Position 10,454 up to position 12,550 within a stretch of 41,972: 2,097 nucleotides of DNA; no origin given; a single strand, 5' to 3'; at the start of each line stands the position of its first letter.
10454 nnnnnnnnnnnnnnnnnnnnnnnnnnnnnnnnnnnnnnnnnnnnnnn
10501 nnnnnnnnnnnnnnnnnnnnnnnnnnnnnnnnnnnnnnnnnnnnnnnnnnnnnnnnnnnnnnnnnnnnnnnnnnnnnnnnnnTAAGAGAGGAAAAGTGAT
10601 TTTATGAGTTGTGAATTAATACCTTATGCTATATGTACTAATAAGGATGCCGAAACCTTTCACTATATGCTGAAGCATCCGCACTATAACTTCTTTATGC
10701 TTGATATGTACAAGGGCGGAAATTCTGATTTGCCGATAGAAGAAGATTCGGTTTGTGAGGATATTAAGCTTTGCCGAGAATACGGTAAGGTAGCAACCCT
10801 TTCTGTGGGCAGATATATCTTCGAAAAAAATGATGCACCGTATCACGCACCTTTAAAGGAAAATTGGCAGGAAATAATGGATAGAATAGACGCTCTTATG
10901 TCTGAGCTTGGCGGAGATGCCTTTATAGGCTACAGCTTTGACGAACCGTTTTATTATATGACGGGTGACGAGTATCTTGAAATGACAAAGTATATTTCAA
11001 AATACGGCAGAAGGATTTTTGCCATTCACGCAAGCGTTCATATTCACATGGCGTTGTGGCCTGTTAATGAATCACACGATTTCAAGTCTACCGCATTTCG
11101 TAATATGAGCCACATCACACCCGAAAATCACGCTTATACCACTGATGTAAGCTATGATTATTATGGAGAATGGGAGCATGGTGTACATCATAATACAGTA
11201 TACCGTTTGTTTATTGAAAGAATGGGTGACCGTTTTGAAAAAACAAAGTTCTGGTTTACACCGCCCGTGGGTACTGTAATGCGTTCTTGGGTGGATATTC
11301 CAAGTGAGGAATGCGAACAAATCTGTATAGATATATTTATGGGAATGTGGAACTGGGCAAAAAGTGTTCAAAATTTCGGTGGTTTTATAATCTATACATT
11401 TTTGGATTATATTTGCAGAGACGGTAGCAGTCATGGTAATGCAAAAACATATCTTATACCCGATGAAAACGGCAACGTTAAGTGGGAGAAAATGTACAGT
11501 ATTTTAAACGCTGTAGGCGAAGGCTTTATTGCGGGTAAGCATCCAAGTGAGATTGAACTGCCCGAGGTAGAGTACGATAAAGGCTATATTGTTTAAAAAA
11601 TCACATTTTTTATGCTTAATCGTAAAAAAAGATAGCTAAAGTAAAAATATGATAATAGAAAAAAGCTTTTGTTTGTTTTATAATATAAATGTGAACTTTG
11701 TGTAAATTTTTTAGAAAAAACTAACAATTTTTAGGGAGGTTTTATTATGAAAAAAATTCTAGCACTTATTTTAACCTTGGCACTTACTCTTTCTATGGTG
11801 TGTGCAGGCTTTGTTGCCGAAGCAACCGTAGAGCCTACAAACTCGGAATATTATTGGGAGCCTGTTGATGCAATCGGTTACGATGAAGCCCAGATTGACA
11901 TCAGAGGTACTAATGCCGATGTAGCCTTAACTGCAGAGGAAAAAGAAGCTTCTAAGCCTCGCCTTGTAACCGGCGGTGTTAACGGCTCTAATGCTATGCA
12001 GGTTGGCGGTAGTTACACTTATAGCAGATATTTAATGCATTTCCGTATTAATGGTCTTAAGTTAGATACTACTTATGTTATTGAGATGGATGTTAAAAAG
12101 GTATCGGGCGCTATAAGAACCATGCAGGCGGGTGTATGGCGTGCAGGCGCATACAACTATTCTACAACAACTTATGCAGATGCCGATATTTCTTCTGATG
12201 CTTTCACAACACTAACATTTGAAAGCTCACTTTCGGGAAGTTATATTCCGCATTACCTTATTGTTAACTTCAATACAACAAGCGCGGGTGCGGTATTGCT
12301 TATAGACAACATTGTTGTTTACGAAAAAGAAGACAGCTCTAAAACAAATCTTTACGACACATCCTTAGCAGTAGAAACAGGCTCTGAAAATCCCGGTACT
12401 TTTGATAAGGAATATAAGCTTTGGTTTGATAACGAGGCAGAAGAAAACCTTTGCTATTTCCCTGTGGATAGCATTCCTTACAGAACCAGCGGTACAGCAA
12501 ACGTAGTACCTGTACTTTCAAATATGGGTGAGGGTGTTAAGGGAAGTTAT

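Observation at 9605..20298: Unassigned ~300-aa domain present four times in cytoplasmic, dockerin-borne and membrane-anchored forms: candidate new glycan-active enzyme family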

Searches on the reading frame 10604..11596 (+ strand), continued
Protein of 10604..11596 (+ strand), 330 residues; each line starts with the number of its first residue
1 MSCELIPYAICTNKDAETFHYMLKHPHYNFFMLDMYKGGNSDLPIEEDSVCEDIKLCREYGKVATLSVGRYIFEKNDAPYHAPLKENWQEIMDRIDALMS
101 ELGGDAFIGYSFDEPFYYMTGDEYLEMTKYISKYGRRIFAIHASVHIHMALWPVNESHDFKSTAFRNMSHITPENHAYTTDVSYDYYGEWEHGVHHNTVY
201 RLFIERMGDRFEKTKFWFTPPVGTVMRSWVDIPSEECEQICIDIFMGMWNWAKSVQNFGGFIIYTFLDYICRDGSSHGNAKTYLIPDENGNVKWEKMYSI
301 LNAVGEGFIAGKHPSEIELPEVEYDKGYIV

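Call 82: search_protein_families(library=pfam, proteins=[L021:769-1527:+, L021:5084-7924:+, L021:7920-9986:+, L021:10901-12517:+, L021:12516-14657:+, L021:14647-16581:+, L021:16500-17447:+, L021:17862-18932:+, L021:18985-20106:+, L052:5197-7992:+], max_evalue=0.001)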
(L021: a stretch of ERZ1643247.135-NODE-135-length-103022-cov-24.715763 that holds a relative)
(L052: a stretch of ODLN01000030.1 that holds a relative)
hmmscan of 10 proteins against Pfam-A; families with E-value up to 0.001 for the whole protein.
L021:769-1527:+ (253 aa): 1 family
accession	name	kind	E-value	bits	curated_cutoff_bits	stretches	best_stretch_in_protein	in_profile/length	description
PF03629.24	SASA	-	4.8e-15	56.2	24.8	1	8-236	3-217/226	Carbohydrate esterase, sialic acid-specific acetylesterase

L021:5084-7924:+ (947 aa): 0 families

L021:7920-9986:+ (689 aa): 0 families

L021:10901-12517:+ (539 aa): 3 families
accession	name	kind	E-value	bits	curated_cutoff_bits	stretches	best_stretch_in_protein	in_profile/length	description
PF18887.5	MBG_3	-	4.4e-12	46.3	25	1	43-96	7-52/72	MBG domain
PF04092.18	SAG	-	4.7e-05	24.6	21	0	181-288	10-101/131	SRS domain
PF17883.6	MBG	-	0.00038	21.3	23.3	0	41-123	7-95/97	MBG domain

L021:12516-14657:+ (714 aa): 3 families
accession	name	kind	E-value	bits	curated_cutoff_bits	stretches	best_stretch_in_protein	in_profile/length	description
PF02065.24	Melibiase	-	4.9e-33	115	27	1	289-523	27-263/347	Melibiase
PF16499.11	Melibiase_2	-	3.6e-07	30.2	23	1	331-388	44-99/284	Alpha galactosidase A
PF10566.15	Glyco_hydro_97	-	1.8e-05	24.7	32.5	1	323-401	36-110/275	Glycoside hydrolase 97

L021:14647-16581:+ (645 aa): 0 families

L021:16500-17447:+ (316 aa): 3 families
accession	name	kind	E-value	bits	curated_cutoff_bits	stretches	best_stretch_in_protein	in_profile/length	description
PF00892.27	EamA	-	5.2e-12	46.7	28.2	2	210-313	33-133/135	EamA-like transporter family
PF10639.15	TMEM234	-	5e-06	27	30.1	1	79-163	24-112/113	Putative transmembrane family 234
PF00893.25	Multi_Drug_Res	-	0.00093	20.1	23.7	1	239-305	28-92/93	Small Multidrug Resistance protein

L021:17862-18932:+ (357 aa): 9 families
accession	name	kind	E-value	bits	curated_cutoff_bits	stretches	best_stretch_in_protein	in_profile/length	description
PF13421.11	Band_7_1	-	3.7e-71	239.5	24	1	34-243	1-210/211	SPFH domain-Band 7 family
PF13240.11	Zn_Ribbon_1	-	8.3e-17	60.8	25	2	336-357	2-23/23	zinc-ribbon domain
PF12773.13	DZR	-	2.4e-13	50.5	27.3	1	310-354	1-45/45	Double zinc ribbon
PF13248.11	Zn_ribbon_3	-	1.8e-12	46.7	27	2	335-357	4-26/26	zinc-ribbon domain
PF01145.31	Band_7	-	2.1e-12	47.9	23.6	1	51-254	2-166/176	SPFH domain / Band 7 family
PF24463.1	DUF7577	-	1.8e-08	34.3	28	1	310-331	5-26/27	Domain of unknown function (DUF7577)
PF17032.10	Zn_ribbon_15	-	2.2e-07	32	28.9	0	335-354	54-73/73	zinc-ribbon family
PF24460.1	DUF7575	-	0.00019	21.2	28.5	0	333-357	3-27/28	Domain of unknown function (DUF7575)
PF18912.6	DZR_2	-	0.00021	21.5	27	1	310-353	10-55/56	Double zinc ribbon domain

L021:18985-20106:+ (374 aa): 0 families

L052:5197-7992:+ (932 aa): 0 families

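Call 83: search_protein_families(library=pfam, proteins=[L029:602-2113:+, L029:2153-3721:+, L029:5605-7890:+, L029:11987-13468:+, L029:13455-14918:+, L029:14922-15764:+, L029:15745-16722:+, L029:16821-18815:+, L058:7305-9779:+, L050:10352-14230:+], max_evalue=0.001)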
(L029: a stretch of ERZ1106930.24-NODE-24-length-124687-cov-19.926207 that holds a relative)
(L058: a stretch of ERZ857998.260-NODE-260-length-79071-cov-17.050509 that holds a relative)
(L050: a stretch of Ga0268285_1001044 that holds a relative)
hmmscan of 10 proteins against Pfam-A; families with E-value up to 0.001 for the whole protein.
L029:602-2113:+ (504 aa): 1 family
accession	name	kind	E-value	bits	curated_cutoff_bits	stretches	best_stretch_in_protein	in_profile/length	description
PF16403.11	Bact_surface_Ig-like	-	6.8e-05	23.3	27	1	75-146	9-70/71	Bacterial surface protein, Ig-like domain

L029:2153-3721:+ (523 aa): 2 families
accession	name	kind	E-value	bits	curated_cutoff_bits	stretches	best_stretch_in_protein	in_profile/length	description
PF13416.11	SBP_bac_8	-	1.9e-18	67.7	27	1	55-428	2-258/279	Bacterial extracellular solute-binding protein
PF01547.30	SBP_bac_1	-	5.7e-15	56.5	26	1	49-418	7-305/307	Bacterial extracellular solute-binding protein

L029:5605-7890:+ (762 aa): 0 families

L029:11987-13468:+ (494 aa): 2 families
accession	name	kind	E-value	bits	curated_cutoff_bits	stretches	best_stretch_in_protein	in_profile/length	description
PF00370.27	FGGY_N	-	1.4e-38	133.3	28.8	1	11-245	3-245/245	FGGY family of carbohydrate kinases, N-terminal domain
PF02782.22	FGGY_C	-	1.1e-26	94.3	27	1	291-445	37-197/198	FGGY family of carbohydrate kinases, C-terminal domain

L029:13455-14918:+ (488 aa): 1 family
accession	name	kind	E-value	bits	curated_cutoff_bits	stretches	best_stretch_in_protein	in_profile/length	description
PF02952.23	Fucose_iso_C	-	1e-10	41.8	29.3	1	358-484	1-140/143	L-fucose isomerase, C-terminal domain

L029:14922-15764:+ (281 aa): 1 family
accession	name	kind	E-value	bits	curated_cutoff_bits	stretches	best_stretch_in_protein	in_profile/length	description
PF01116.26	F_bP_aldolase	-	1.5e-80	271.2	25.5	1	6-278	3-273/277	Fructose-bisphosphate aldolase class-II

L029:15745-16722:+ (326 aa): 1 family
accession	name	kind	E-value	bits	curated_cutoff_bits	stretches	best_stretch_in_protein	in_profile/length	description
PF14486.12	DUF4432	-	1.7e-66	224.5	32.5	1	35-299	2-274/304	Domain of unknown function (DUF4432)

L029:16821-18815:+ (665 aa): 1 family
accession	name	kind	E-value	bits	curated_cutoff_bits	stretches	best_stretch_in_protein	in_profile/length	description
PF17389.8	Bac_rhamnosid6H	-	2e-19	70.5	24.5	1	324-660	6-336/339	Bacterial alpha-L-rhamnosidase 6 hairpin glycosidase domain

L058:7305-9779:+ (825 aa): 0 families

L050:10352-14230:+ (1293 aa): 2 families
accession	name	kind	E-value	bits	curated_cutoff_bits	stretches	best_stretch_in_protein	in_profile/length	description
PF13306.12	LRR_5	-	8.6e-06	26.1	27.7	0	53-90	37-72/127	BspA type Leucine rich repeat region (6 copies)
PF23835.1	DUF7205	-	0.00029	21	27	0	251-291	53-93/128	Domain of unknown function (DUF7205)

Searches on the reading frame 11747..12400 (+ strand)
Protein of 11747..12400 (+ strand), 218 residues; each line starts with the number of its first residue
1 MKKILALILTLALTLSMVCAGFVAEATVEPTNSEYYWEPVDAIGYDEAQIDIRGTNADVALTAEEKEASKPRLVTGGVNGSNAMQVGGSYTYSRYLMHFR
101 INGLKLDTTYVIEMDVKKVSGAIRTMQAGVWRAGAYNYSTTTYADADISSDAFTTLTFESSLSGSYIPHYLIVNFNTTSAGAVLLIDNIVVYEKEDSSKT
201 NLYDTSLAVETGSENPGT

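Call 58: search_protein_families(library=pfam, proteins=[window:11747-12400:+], max_evalue=10)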
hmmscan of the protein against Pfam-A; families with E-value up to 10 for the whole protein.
window:11747-12400:+ (218 aa): 2 families
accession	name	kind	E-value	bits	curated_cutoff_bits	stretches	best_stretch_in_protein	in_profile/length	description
PF02018.23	CBM_4_9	-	0.023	15.5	25.9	1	78-159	33-115/136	Carbohydrate binding domain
PF08335.16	GlnD_UR_UTase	-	0.28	11.6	21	1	107-137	19-49/141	GlnD PII-uridylyltransferase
